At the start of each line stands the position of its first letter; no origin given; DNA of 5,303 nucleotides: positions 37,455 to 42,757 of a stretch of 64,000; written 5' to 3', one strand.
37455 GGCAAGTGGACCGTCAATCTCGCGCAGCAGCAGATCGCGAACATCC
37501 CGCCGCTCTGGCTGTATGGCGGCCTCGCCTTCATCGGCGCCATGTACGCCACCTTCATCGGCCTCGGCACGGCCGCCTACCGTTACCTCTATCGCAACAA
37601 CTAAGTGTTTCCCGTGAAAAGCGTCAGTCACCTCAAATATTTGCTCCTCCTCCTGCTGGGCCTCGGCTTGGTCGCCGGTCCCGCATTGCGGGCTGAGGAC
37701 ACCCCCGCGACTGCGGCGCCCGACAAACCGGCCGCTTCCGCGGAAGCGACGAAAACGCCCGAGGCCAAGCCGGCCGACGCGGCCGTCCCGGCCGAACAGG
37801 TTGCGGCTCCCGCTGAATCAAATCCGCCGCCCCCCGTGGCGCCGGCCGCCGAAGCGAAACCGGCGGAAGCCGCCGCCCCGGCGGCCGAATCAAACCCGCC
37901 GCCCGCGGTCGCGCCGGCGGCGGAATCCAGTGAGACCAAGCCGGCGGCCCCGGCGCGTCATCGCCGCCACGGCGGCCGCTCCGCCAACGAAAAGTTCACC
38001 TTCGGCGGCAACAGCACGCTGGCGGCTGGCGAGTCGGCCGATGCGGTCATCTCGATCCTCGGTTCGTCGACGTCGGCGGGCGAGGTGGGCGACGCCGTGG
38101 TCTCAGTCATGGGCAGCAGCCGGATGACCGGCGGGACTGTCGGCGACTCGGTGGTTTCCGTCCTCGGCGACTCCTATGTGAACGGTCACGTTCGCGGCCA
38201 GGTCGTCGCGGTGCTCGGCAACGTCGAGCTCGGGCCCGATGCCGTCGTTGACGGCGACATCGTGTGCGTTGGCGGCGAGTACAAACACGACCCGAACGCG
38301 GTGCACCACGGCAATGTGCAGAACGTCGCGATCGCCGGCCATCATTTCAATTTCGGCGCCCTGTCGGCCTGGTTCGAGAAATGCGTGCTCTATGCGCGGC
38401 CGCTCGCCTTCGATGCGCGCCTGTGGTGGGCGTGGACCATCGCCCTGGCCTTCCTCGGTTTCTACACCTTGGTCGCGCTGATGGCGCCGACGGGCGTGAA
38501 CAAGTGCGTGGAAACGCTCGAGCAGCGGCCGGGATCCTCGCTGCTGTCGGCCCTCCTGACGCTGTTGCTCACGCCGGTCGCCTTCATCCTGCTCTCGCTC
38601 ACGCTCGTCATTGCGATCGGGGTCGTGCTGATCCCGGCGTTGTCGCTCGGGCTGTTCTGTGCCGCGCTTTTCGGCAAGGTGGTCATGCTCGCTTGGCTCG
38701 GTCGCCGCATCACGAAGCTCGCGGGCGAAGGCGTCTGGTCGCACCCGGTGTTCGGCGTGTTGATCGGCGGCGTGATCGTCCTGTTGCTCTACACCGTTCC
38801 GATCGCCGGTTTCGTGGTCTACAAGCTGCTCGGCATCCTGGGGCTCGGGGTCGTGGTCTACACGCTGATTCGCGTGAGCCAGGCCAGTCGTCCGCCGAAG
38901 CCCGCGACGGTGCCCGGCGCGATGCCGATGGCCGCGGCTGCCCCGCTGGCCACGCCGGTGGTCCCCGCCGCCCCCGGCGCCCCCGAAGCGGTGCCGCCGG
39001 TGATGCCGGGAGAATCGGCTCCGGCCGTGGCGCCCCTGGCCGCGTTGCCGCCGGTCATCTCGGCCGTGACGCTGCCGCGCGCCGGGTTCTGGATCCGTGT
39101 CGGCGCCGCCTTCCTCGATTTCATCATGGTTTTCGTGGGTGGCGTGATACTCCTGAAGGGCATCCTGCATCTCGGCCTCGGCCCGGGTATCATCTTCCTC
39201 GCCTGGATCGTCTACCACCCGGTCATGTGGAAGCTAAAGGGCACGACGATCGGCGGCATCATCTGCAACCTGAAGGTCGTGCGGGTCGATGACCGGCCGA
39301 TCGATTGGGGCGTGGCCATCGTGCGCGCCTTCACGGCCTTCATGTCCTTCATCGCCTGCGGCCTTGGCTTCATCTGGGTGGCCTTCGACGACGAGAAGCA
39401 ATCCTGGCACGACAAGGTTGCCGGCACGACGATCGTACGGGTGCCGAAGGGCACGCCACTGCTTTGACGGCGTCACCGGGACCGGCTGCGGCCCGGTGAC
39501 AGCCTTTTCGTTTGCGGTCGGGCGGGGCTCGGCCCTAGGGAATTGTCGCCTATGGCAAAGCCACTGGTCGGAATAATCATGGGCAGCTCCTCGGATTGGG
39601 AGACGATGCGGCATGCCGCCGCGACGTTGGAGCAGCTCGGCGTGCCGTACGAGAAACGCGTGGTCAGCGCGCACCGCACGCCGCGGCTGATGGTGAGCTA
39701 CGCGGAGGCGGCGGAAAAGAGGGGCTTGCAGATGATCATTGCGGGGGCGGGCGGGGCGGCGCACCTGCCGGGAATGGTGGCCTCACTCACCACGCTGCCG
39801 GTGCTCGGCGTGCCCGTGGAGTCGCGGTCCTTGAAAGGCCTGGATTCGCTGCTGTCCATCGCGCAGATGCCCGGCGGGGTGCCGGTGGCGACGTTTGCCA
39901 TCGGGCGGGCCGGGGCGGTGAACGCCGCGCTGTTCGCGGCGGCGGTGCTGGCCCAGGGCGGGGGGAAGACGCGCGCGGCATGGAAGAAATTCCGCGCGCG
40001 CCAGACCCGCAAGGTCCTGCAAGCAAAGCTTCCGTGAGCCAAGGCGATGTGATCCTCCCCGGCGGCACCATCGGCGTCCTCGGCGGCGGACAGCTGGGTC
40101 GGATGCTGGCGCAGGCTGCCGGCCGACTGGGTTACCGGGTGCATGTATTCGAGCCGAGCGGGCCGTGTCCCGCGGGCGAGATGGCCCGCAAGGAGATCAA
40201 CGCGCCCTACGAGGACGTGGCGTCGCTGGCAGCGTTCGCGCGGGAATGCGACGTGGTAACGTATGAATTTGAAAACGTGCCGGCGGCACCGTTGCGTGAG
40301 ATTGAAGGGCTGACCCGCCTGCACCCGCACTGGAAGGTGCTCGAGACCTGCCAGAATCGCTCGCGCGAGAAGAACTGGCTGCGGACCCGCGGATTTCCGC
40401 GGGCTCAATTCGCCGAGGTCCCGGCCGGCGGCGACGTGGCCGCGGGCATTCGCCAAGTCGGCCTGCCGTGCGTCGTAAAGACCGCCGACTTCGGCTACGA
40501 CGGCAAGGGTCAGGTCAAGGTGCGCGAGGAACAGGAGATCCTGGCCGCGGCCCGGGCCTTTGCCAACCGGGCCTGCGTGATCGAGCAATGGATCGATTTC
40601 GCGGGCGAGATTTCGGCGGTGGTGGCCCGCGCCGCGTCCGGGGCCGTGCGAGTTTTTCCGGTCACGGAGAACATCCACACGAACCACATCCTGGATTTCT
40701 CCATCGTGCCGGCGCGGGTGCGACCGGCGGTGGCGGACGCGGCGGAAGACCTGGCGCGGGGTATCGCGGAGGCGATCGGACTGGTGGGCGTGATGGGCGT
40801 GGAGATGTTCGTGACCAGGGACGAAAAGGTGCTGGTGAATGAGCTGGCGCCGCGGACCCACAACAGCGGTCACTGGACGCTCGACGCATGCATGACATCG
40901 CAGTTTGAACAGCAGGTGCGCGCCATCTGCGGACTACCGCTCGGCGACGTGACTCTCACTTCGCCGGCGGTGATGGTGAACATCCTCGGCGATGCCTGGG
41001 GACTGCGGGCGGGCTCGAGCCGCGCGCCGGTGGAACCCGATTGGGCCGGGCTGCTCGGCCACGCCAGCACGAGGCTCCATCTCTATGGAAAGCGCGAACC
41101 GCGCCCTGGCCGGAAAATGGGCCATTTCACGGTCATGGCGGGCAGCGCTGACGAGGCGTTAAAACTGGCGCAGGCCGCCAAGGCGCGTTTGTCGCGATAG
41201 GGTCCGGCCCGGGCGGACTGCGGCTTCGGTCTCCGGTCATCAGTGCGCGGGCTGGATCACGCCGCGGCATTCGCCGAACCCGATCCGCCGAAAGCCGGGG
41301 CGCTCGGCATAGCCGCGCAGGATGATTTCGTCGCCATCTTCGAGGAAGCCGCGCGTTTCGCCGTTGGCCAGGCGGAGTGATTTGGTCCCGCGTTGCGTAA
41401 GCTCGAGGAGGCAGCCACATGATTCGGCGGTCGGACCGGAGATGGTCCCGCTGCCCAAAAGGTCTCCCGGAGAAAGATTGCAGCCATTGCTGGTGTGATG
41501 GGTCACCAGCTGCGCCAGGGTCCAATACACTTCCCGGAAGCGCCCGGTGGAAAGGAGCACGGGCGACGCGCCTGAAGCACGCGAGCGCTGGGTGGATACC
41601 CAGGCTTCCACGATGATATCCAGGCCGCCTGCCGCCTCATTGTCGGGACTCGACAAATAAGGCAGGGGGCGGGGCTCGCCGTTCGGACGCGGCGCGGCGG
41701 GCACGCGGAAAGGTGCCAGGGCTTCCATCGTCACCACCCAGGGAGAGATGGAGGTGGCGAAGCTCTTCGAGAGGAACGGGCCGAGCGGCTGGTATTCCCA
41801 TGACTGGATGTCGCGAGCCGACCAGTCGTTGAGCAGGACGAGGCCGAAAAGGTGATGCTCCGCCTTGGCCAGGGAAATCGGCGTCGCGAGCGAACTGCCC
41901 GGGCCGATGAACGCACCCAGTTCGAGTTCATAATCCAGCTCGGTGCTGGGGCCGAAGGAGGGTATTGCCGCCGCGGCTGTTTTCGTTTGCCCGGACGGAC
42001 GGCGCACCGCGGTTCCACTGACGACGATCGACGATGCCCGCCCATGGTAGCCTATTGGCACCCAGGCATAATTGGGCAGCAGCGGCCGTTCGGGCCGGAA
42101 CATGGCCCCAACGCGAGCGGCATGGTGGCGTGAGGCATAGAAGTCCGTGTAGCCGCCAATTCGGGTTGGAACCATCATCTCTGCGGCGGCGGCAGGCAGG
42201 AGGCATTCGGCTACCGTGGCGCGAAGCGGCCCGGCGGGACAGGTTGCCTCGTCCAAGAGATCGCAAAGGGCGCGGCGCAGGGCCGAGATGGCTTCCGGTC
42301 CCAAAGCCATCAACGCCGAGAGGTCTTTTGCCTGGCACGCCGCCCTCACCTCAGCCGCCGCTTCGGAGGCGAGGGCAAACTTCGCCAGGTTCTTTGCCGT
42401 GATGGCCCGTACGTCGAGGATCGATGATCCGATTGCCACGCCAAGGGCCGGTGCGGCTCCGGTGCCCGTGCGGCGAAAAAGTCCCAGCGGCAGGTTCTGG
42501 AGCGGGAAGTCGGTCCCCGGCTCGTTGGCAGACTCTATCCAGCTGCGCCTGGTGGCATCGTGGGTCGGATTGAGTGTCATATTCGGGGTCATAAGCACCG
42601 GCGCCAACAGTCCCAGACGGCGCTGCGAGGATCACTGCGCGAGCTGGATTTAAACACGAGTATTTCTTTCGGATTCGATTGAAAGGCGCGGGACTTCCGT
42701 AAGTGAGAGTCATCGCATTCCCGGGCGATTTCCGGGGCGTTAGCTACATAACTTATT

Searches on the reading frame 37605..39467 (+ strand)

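Call 8: search_protein_families(library=pfam, proteins=[window:37605-39467:+], max_evalue=0.001)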
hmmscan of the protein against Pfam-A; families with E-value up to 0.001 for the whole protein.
window:37605-39467:+ (620 aa): 1 family
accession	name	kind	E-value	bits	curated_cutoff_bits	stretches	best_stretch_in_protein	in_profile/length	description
PF06271.18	RDD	-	2.6e-18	67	24.1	1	493-607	2-137/137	RDD family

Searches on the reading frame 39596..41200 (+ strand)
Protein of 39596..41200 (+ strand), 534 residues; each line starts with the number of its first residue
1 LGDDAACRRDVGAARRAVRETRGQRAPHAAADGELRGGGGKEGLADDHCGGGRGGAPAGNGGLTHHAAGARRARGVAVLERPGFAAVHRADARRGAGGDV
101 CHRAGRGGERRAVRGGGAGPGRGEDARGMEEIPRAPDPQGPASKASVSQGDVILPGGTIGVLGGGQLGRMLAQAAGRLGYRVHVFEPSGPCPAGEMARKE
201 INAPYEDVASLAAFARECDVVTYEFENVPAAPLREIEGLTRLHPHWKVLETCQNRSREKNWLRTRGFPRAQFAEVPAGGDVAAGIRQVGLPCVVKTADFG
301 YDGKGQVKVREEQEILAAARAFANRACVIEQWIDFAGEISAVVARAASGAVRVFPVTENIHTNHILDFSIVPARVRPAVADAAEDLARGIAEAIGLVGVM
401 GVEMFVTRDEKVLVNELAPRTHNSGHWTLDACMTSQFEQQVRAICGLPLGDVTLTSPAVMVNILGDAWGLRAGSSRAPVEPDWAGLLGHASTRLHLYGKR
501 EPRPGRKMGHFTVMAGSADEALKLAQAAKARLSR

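Call 8: search_protein_families(library=pfam, proteins=[window:39596-41200:+], max_evalue=0.001)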
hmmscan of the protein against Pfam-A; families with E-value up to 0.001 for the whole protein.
window:39596-41200:+ (534 aa): 7 families
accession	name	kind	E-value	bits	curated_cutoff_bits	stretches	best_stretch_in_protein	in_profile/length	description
PF02222.28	ATP-grasp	-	4.3e-57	193.1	27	1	262-437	3-179/179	ATP-grasp domain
PF22660.2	RS_preATP-grasp-like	-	1.6e-29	102.6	27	1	158-253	3-98/98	Ribonucleotide synthetase preATP-grasp domain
PF17769.7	PurK_C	-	6.5e-18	64.6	22.6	1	458-522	1-54/56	Phosphoribosylaminoimidazole carboxylase C-terminal domain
PF07478.18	Dala_Dala_lig_C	-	1.3e-07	31.8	24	1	285-417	32-172/204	D-ala D-ala ligase C-terminus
PF02655.19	ATP-grasp_3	-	0.00019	22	23.2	1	285-421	27-157/160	ATP-grasp domain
PF02826.25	2-Hacid_dh_C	-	0.00041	20.2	25.1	1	154-223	34-97/178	D-isomer specific 2-hydroxyacid dehydrogenase, NAD binding domain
PF02786.22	CPSase_L_D2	-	0.00043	20.3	19.8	1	284-424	33-183/211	Carbamoyl-phosphate synthase L chain, ATP binding domain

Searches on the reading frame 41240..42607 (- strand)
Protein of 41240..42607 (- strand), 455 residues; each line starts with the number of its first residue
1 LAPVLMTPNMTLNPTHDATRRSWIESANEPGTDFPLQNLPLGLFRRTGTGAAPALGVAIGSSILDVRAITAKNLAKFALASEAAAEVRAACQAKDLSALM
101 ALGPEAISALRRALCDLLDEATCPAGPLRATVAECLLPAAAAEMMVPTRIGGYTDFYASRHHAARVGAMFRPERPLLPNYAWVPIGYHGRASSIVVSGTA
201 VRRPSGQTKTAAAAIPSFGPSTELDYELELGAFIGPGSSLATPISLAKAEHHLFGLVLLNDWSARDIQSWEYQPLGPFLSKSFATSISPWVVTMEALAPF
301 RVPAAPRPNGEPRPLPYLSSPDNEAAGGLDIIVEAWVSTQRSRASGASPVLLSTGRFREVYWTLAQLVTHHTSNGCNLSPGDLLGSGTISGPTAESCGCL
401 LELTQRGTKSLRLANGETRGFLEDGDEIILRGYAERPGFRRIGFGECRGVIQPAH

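Call 9: search_protein_families(library=pfam, proteins=[window:41240-42607:-], max_evalue=0.001)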
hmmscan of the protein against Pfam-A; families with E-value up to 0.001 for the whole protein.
window:41240-42607:- (455 aa): 2 families
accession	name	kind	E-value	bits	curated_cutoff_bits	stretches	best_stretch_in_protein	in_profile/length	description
PF01557.24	FAA_hydrolase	-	1.8e-35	123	23.9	1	153-448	3-210/214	Fumarylacetoacetate (FAA) hydrolase C-terminal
PF09298.16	FAA_hydrolase_N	-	2.7e-16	60.1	25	1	37-147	1-105/105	Fumarylacetoacetase N-terminal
